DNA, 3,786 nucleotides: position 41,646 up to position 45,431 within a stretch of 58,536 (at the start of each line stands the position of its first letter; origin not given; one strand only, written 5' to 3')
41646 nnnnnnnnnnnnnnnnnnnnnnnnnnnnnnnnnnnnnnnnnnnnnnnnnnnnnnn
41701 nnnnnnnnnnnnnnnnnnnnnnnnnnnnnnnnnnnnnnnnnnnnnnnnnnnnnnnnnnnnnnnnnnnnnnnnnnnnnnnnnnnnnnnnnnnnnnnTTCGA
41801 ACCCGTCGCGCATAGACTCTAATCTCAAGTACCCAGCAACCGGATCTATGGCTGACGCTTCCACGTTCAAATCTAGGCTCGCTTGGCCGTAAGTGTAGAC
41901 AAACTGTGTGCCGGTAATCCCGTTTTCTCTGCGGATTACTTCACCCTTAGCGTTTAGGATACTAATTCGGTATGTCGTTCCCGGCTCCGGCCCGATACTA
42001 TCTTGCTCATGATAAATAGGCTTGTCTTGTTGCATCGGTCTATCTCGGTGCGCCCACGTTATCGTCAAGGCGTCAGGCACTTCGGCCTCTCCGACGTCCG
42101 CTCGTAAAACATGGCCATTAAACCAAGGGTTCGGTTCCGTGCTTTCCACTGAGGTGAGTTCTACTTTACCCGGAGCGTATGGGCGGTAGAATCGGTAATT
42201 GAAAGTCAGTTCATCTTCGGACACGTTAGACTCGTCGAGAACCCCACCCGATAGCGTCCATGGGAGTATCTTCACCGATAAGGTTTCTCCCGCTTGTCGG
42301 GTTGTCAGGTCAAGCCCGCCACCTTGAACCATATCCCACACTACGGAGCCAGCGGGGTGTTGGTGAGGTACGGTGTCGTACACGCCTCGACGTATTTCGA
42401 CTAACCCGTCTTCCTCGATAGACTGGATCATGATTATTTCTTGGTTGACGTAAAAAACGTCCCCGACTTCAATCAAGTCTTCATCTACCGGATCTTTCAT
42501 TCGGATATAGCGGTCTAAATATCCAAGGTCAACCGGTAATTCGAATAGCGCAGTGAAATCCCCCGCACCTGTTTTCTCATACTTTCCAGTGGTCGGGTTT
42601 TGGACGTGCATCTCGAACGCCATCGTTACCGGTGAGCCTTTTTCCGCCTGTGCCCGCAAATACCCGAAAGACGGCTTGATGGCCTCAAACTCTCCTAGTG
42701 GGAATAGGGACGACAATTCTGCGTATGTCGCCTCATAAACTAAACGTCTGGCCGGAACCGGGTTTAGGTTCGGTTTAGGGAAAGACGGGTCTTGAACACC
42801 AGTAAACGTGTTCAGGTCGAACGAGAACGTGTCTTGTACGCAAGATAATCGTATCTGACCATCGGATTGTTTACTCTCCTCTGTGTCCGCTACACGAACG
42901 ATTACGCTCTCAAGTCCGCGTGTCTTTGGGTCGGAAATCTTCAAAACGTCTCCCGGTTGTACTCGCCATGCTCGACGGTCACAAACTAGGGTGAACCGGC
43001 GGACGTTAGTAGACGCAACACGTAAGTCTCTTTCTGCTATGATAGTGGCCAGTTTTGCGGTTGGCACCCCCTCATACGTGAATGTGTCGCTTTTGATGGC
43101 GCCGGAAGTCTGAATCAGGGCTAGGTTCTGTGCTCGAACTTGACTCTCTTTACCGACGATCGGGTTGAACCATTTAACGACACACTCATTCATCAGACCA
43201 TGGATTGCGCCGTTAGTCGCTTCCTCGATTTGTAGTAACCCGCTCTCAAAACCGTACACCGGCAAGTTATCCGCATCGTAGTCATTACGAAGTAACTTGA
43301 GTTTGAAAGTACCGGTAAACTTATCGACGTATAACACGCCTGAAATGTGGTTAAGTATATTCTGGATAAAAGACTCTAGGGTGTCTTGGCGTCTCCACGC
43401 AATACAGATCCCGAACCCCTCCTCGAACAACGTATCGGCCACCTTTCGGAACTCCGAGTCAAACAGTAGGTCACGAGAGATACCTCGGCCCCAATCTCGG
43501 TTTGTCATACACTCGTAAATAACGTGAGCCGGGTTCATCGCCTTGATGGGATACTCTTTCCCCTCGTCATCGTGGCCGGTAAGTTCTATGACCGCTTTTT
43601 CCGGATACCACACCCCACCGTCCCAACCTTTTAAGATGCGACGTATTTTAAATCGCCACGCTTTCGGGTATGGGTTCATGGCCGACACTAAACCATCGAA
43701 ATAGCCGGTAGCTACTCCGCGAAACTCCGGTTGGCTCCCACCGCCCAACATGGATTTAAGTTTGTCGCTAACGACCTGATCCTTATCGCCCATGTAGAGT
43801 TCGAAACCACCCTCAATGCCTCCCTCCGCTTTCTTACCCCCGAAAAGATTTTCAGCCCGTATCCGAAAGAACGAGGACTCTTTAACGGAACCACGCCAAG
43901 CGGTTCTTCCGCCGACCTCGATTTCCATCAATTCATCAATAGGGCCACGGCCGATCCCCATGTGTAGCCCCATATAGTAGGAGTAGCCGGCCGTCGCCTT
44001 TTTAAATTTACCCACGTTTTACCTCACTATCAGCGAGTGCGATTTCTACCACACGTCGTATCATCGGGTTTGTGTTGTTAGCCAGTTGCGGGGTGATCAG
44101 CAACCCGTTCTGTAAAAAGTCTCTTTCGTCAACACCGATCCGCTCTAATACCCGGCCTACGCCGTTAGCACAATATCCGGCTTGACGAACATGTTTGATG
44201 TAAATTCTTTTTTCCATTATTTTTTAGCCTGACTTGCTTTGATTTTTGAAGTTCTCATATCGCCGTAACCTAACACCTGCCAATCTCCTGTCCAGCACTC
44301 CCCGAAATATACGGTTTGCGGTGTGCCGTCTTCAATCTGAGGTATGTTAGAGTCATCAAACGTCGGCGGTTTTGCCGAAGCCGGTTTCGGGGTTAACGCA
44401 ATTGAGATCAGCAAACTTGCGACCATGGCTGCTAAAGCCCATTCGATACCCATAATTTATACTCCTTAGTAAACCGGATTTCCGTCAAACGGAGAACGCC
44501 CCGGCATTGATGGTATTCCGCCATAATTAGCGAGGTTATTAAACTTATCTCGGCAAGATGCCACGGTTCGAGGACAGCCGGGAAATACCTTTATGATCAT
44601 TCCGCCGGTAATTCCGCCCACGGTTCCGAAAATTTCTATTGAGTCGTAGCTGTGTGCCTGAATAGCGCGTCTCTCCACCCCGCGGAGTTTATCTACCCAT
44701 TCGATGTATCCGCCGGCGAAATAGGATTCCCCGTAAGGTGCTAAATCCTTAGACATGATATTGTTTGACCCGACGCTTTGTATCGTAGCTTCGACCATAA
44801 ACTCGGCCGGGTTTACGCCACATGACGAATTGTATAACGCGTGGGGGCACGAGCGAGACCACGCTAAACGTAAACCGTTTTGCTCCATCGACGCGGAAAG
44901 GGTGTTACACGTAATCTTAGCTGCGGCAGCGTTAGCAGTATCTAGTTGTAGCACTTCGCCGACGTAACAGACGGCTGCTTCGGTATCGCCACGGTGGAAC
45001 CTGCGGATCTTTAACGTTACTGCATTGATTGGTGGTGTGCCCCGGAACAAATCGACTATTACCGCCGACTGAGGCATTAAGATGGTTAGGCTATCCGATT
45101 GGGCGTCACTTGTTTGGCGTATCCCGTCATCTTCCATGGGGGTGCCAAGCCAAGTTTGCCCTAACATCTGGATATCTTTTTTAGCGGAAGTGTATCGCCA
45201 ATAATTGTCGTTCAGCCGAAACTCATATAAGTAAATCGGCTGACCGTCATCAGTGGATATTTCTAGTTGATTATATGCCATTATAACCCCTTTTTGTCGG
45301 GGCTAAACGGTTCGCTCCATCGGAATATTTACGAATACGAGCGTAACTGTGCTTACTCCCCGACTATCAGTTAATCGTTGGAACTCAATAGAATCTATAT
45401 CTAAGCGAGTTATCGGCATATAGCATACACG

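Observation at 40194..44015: J-like host-specificity protein ending in a ~65-aa Pro/Gly/Asn/Asp-rich repetitive linker rather than a globular C-terminal domain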

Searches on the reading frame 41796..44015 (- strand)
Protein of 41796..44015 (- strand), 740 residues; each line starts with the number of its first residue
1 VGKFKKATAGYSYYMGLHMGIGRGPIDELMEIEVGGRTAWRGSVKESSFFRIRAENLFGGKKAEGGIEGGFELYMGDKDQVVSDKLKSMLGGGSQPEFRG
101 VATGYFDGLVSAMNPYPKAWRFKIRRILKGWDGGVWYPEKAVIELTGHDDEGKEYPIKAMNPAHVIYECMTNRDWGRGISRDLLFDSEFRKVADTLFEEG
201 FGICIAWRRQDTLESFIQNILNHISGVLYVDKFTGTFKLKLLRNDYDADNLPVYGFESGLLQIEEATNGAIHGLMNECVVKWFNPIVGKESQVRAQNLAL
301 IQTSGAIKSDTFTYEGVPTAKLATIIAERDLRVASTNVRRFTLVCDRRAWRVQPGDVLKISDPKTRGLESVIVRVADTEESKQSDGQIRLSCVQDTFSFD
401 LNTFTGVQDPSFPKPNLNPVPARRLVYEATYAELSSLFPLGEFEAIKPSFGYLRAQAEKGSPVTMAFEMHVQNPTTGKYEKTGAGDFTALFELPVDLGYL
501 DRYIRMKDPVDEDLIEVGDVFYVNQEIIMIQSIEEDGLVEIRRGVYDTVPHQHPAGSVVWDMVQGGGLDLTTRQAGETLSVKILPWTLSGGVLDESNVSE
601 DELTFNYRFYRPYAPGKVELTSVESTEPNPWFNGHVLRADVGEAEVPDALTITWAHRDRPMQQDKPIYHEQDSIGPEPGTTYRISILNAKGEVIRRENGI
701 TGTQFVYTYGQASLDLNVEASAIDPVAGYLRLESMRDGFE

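Call 38: find_related_loci(query=A2, collection=viral_contigs, flank=7000)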
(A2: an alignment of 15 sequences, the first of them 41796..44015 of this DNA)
Query A2 (740 aa) in viral_contigs; peptide patterns used: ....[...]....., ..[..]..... (x = any residue, [..] = any of these).
600 stretches matched a pattern (row limit reached: there are more); 587 encode a relative of the query (tblastn E <= 1e-3); the best 80 are kept; 80 distinct loci.
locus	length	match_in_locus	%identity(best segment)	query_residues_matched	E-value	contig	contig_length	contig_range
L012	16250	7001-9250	52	1-740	0e+0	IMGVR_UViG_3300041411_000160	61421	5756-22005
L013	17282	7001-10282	53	1-739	0e+0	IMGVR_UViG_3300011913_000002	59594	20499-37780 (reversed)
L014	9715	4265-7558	50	1-740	0e+0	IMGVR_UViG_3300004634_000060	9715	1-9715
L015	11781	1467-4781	48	1-739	0e+0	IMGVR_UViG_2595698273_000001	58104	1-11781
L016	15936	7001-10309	48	3-740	0e+0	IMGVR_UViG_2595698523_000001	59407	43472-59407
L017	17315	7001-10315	48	1-739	0e+0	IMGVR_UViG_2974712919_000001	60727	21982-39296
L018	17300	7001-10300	47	3-740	0e+0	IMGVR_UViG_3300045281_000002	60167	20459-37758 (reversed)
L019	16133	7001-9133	43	1-718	0e+0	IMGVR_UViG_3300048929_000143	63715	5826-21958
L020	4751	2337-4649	37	1-740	3e-167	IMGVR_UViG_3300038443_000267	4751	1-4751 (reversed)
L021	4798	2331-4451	39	2-740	4e-162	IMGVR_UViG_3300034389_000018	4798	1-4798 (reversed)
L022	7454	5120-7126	39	1-694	6e-157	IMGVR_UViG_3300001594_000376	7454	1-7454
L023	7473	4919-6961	39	2-707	9e-156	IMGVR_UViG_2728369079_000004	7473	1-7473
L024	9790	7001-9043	39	1-710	3e-155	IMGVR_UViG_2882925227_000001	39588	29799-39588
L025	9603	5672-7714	39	2-707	6e-154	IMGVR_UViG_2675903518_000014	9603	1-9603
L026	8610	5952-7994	38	1-706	3e-153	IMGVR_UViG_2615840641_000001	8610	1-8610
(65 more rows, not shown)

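Call 54: search_solved_structures(query=L025:7714-9021:+, max_evalue=0.001, show_alignments=1)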
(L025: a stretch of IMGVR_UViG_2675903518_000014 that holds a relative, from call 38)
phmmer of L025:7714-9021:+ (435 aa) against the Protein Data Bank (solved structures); distinct sequences matched with E-value up to 0.001: 1.
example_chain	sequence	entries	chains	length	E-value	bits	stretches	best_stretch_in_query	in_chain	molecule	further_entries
8rk3_a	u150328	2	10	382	4.4e-247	823.6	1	54-435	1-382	DUF2793 domain-containing protein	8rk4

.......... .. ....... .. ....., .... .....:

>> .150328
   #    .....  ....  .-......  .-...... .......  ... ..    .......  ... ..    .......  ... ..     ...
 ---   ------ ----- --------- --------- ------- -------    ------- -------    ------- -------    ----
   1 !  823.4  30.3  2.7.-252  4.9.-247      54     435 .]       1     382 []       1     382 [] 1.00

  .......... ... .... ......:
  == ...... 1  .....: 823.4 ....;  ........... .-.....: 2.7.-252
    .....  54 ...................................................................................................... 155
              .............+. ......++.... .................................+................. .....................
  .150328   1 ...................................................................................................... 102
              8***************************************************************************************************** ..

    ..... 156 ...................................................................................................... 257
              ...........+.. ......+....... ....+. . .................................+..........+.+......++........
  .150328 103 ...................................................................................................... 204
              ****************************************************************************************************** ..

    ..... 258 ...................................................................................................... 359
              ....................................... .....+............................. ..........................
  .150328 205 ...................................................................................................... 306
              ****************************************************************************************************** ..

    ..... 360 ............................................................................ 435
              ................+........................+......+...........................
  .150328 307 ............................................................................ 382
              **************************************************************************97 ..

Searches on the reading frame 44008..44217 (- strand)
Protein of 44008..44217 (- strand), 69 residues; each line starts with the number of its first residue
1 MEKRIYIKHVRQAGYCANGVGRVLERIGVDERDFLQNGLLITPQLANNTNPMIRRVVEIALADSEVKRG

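Call 3: search_protein_families(library=pfam, proteins=[window:44008-44217:-], max_evalue=0.01)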
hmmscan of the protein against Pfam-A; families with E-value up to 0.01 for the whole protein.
window:44008-44217:- (69 aa): 0 families

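Call 6: search_protein_families(library=phrogs, proteins=[window:44008-44217:-], max_evalue=0.001)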
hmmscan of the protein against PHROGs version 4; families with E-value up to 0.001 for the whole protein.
window:44008-44217:- (69 aa): 1 family
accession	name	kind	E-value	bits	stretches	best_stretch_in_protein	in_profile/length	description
phrog_1196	-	tail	1.2e-19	71.8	1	1-68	57-123/128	tail assembly chaperone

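Call 93: search_solved_structures(query=window:44011-44217:-, max_evalue=0.1)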
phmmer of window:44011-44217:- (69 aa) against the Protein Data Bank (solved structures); distinct sequences matched with E-value up to 0.1: 0.

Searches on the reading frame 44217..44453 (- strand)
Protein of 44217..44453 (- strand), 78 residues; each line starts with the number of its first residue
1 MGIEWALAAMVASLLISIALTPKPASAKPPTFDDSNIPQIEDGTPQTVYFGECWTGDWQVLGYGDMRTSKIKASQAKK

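Call 3: search_protein_families(library=pfam, proteins=[window:44217-44453:-], max_evalue=0.01)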
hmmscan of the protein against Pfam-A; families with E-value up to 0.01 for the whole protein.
window:44217-44453:- (78 aa): 0 families

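Call 6: search_protein_families(library=phrogs, proteins=[window:44217-44453:-], max_evalue=0.001)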
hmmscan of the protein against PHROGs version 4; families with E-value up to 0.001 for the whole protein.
window:44217-44453:- (78 aa): 2 families
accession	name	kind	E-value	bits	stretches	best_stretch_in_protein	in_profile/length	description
phrog_1180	-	tail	1.5e-31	109.1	1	3-78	3-78/78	tail assembly chaperone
phrog_36584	-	unknown function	3.3e-07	31.5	1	5-78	72-142/142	-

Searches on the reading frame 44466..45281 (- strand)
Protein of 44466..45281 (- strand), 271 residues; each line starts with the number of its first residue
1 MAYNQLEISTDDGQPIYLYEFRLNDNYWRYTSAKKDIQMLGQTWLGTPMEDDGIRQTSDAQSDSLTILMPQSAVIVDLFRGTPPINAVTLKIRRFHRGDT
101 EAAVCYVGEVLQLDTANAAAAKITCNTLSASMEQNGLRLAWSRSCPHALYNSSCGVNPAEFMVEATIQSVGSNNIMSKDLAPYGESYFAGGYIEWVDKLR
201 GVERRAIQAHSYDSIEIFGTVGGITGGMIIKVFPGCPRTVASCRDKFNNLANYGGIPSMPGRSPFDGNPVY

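Call 3: search_protein_families(library=pfam, proteins=[window:44466-45281:-], max_evalue=0.01)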
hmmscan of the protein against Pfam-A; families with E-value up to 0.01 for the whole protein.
window:44466-45281:- (271 aa): 2 families
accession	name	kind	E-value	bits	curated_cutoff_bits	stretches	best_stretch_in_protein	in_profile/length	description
PF09356.15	Phage_BR0599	-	4.5e-16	59.4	22.9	1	187-261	2-78/80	Phage conserved hypothetical protein BR0599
PF09931.15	Phage_phiJL001_Gp84_N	-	2.8e-07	31.2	26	1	24-157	25-160/160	Baseplate hub protein, N-terminal attachment domain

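Call 6: search_protein_families(library=phrogs, proteins=[window:44466-45281:-], max_evalue=0.001)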
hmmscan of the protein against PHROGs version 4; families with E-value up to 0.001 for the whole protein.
window:44466-45281:- (271 aa): 4 families
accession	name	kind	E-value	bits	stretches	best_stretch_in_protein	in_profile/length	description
phrog_778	-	tail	3.7e-92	309.8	1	1-270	1-274/287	tail assembly protein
phrog_28246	-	tail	5.4e-55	186.5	1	132-271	1-140/140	tail assembly protein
phrog_15205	-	tail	6.8e-34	118.2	1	24-268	222-464/467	tail assembly protein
phrog_35248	-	unknown function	2.1e-31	109.5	1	1-101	1-101/120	-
